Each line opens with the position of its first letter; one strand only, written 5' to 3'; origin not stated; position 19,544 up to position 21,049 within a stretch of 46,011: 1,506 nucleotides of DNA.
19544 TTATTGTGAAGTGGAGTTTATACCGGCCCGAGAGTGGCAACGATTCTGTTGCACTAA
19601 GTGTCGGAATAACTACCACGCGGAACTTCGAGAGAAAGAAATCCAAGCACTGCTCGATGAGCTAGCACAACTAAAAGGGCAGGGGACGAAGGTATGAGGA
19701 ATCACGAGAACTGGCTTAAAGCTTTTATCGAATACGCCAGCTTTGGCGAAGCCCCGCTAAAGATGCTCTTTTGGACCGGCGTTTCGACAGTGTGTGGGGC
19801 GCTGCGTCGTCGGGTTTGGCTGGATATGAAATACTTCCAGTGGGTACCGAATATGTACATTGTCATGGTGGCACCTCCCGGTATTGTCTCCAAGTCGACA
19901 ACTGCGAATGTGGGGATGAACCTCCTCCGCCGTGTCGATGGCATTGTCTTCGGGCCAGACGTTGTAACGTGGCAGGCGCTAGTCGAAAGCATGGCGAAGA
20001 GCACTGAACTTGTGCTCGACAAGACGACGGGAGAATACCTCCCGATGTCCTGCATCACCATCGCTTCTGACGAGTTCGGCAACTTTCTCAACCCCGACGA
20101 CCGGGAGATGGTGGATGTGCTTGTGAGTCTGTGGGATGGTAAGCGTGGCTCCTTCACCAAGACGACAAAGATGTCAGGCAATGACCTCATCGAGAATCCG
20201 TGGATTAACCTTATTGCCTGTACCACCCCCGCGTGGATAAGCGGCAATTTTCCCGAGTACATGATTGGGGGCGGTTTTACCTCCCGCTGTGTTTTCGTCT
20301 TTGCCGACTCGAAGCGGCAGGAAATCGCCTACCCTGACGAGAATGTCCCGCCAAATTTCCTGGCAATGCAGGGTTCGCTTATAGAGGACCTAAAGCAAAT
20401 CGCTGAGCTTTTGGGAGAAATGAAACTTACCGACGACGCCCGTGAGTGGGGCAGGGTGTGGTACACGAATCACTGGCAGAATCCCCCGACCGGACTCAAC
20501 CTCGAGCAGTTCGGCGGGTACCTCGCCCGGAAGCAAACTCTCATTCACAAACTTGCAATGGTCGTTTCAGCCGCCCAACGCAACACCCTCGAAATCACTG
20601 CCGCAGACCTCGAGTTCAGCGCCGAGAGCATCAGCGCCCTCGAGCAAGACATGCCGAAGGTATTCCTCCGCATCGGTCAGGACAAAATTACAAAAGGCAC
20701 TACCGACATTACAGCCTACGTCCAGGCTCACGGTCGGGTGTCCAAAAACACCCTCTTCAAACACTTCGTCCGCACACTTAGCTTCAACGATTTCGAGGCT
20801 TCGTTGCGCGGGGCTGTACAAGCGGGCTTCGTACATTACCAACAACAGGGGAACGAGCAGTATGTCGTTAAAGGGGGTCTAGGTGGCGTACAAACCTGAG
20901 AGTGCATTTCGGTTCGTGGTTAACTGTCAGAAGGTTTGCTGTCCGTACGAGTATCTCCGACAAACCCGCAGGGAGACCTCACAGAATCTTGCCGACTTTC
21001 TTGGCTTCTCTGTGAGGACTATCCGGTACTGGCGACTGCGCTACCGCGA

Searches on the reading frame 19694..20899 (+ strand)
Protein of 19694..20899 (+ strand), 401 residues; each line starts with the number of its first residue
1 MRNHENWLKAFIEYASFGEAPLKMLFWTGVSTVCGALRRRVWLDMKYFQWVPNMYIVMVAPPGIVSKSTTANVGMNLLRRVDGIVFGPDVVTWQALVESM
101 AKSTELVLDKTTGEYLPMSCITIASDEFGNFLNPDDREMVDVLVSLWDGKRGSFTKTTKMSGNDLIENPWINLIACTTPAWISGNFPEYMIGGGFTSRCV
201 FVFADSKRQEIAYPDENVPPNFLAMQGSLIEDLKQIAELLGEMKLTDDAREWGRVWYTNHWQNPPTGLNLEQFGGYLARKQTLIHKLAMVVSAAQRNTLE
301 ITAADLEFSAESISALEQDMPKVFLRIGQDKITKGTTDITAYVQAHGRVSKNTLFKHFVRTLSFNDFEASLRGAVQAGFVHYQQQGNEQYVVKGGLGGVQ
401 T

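Call 11: search_protein_families(library=phrogs, proteins=[window:19694-20899:+])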
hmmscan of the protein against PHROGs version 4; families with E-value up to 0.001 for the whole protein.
window:19694-20899:+ (401 aa): 2 families
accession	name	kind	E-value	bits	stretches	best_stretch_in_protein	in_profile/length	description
phrog_14296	-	DNA, RNA and nucleotide metabolism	3.8e-75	254.4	1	6-375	3-370/417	DNA primase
phrog_3022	-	DNA, RNA and nucleotide metabolism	2.7e-05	23.8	1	51-243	407-596/788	DNA primase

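Call 67: search_protein_families(library=pfam, max_evalue=0.01, proteins=[window:19694-20899:+])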
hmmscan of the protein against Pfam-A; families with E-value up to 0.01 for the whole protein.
window:19694-20899:+ (401 aa): 1 family
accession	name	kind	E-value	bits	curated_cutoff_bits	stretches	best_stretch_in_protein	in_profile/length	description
PF13148.11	DUF3987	-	2.1e-17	63.8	27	1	120-323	145-361/364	Protein of unknown function (DUF3987)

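Call 75: find_related_loci(query=window:19694-20899:+, collection=viral_contigs, flank=1500)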
Query window:19694-20899:+ (401 aa) in viral_contigs; peptide patterns used: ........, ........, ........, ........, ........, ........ (x = any residue, [..] = any of these).
119 stretches matched a pattern; 116 encode a relative of the query (tblastn E <= 1e-3); the best 80 are kept; 80 distinct loci.
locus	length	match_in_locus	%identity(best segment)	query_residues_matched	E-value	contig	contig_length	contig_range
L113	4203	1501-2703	93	1-401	0e+0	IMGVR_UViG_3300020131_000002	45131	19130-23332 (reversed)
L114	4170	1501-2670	76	2-391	0e+0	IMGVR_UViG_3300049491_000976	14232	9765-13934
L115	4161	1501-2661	65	2-388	3e-176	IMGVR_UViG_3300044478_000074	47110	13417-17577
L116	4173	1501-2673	61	2-392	1e-171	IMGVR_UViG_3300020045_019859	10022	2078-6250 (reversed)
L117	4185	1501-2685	60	2-396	2e-171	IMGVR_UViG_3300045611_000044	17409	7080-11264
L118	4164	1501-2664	62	1-388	6e-171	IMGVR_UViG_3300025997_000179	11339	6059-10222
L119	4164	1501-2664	62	1-388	1e-170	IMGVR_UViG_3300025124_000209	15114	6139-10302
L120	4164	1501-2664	62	1-388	1e-170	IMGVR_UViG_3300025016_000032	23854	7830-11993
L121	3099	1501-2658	60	2-387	2e-173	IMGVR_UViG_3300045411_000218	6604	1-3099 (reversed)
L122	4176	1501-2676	58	2-393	8e-165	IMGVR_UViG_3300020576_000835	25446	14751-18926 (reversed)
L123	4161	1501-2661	59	2-388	3e-164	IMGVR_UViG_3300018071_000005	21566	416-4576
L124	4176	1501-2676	59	2-394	4e-164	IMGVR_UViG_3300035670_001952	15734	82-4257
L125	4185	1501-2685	57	1-395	3e-159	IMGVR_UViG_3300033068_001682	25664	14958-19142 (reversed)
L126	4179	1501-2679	57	2-394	3e-158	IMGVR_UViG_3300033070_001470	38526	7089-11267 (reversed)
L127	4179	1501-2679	57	2-394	3e-158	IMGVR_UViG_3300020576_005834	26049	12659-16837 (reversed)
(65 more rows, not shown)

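Call 79: search_dna_similar(query=window:19694-20899:+, collection=phages, mode=protein, max_rows=25)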
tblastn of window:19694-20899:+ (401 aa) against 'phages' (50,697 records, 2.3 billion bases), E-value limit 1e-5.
Records with a match: 24; places in all: 24; records where one place covers at least 80% of the query: 23.
Best place of each record, by identity: <60% 24.
By first word of the organism name: Pseudomonas 15; Caudoviricetes 2; Bacteriophage 1; Microcystis 1; Vibrio 1; Desulfofustis 1; EBPR 1; Polaromonas 1; Caulobacter 1.
By host as written in the record: Pseudomonas aeruginosa 11; - 6; Microcystis elabens 1; Vibrio splendidus 1; Psuedomonas aeruginosa 1; Pseudomonas sp. 1; Polaromonas sp. 1; Caulobacter sp. 1; and 1 more.
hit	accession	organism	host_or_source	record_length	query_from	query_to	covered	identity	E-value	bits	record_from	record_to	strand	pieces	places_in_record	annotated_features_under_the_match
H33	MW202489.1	Bacteriophage sp.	Manatee Spring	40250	2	380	95%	56.1%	5e-135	432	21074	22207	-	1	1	hypothetical protein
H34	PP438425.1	Microcystis phage Mel-JY34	Microcystis elabens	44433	1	380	95%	54.2%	7e-133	426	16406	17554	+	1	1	DUF3987 family protein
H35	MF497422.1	Vibrio phage vB_VspS_VS-ABTNL-3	Vibrio splendidus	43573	2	388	97%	37.4%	9e-84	284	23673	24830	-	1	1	hypothetical protein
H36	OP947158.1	Desulfofustis phage LS06-2018-MD01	-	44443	6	376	93%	28.0%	4e-38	152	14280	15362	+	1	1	DNA primase | hypothetical protein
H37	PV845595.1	Pseudomonas phage Ph_15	Pseudomonas aeruginosa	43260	2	387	96%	24.8%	6e-24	110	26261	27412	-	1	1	putative primase | putative DNA polymerase I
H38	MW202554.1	Caudoviricetes sp.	Manatee Spring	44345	7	353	87%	27.3%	2e-28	123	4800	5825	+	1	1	hypothetical protein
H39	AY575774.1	Pseudomonas phage PaP2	-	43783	2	387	96%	24.5%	8e-24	109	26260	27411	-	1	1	orf30: p30 | orf31: p31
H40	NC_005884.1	Pseudomonas phage PaP2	Pseudomonas aeruginosa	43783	2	387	96%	24.5%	8e-24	109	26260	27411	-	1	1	DNA primase | DNA polymerase I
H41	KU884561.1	Pseudomonas phage PaMx33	Pseudomonas aeruginosa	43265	2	387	96%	24.5%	9e-24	109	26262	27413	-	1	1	putative primase | putative DNA polymerase I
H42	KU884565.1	Pseudomonas phage PaMx46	Pseudomonas aeruginosa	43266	2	387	96%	24.5%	9e-24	109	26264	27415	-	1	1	putative primase | putative DNA polymerase I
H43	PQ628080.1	Pseudomonas phage Neko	Pseudomonas aeruginosa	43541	2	387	96%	24.5%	1e-23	109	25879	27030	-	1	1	putative primase | DNA polymerase I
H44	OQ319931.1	Pseudomonas phage 20Aug470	Pseudomonas aeruginosa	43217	2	387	96%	24.3%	6e-24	110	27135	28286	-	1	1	DNA primase | hypothetical protein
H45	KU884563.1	Pseudomonas phage PaMx41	Pseudomonas aeruginosa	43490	2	387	96%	24.3%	6e-24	110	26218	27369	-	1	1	putative primase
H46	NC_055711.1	Pseudomonas phage PaMx41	Pseudomonas aeruginosa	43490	2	387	96%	24.3%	6e-24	110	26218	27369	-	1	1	DNA primase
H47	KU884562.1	Pseudomonas phage PaMx35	Pseudomonas aeruginosa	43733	2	387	96%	24.3%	7e-24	109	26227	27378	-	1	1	putative primase | putative DNA polymerase I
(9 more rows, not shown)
